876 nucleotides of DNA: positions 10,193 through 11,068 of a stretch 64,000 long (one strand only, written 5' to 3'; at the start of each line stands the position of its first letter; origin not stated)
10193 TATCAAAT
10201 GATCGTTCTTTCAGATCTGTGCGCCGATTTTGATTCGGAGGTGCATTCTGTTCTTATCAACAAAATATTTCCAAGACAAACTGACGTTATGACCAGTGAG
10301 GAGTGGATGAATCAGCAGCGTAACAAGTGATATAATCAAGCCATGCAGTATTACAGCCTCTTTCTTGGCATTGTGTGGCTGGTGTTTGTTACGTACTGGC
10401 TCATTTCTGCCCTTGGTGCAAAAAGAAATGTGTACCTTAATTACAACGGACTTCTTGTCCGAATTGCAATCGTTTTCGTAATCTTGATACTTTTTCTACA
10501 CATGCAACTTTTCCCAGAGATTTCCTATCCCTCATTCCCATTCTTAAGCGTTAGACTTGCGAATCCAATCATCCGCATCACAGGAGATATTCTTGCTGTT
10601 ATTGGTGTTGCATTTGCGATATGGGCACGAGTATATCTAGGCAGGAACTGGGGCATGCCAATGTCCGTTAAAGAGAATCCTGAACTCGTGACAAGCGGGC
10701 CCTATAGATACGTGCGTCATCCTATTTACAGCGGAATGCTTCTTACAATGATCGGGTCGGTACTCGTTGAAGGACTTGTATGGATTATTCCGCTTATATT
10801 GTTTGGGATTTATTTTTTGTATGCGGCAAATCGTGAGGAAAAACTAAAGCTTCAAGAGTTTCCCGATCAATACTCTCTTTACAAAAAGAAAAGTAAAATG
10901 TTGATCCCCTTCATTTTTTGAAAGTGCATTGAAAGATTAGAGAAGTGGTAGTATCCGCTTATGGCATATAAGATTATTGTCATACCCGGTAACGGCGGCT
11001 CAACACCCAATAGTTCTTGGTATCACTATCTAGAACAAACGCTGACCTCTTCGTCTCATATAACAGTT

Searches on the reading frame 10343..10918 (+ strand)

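Call 86: search_protein_families(library=pfam, proteins=[window:10343-10918:+], max_evalue=0.01)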
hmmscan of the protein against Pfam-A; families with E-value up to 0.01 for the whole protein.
window:10343-10918:+ (192 aa): 2 families
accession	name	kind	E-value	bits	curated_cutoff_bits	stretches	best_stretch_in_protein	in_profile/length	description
PF04191.18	PEMT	-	1.5e-12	48.3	25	1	78-167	3-95/105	Phospholipid methyltransferase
PF04140.19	ICMT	-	5.3e-11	43.2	24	1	84-159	4-81/95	Isoprenylcysteine carboxyl methyltransferase (ICMT) family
